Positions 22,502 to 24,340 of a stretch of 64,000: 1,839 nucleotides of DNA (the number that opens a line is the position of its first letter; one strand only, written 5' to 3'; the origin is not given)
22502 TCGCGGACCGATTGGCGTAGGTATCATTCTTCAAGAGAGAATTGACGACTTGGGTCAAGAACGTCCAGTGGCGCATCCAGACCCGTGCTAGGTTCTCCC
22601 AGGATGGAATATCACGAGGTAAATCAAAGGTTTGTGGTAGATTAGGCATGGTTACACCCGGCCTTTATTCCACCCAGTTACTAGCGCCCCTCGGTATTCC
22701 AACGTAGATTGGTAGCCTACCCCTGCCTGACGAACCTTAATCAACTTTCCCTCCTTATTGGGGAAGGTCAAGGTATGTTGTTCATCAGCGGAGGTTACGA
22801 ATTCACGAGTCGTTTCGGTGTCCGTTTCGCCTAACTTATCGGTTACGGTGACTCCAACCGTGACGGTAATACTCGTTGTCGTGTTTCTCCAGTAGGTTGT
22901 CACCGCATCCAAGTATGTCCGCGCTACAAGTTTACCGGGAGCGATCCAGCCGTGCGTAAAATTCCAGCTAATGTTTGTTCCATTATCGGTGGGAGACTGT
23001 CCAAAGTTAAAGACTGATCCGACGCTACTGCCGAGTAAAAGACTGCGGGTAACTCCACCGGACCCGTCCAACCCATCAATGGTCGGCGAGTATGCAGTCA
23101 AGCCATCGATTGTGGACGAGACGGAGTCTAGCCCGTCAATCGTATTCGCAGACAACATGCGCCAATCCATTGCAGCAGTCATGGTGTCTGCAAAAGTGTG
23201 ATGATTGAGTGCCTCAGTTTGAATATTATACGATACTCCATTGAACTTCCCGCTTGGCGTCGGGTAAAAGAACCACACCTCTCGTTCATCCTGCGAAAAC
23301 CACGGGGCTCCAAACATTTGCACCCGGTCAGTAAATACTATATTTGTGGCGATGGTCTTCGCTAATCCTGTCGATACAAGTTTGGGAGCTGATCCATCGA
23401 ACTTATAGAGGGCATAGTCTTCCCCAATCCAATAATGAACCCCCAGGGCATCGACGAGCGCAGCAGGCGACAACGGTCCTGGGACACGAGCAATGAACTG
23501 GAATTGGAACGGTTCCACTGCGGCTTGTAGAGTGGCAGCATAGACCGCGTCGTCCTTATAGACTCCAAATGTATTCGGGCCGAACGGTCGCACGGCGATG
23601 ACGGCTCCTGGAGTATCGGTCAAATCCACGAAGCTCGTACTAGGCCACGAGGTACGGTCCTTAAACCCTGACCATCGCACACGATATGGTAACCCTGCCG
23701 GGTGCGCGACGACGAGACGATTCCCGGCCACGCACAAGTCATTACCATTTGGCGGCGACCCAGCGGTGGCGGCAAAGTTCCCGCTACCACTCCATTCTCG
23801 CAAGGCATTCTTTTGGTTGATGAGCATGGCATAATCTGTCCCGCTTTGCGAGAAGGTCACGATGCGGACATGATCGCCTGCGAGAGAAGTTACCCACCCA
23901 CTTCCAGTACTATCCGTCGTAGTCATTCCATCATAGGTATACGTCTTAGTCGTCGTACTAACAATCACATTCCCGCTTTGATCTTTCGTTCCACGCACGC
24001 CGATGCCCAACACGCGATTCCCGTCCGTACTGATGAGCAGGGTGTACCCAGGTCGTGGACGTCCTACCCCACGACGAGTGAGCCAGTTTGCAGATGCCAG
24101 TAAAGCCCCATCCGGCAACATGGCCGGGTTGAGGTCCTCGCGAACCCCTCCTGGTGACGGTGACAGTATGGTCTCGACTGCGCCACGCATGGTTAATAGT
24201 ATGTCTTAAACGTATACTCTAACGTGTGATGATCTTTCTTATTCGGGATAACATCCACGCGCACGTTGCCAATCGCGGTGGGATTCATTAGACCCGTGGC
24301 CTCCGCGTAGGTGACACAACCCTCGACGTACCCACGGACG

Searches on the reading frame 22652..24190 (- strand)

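Call 19: search_protein_families(library=phrogs, proteins=[window:22652-24190:-], max_evalue=0.00001)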
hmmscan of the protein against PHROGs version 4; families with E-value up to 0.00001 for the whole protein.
window:22652-24190:- (512 aa): 1 family
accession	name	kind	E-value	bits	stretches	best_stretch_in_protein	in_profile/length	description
phrog_3287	-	head and packaging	1.3e-27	97.8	1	13-455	11-470/524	virion structural protein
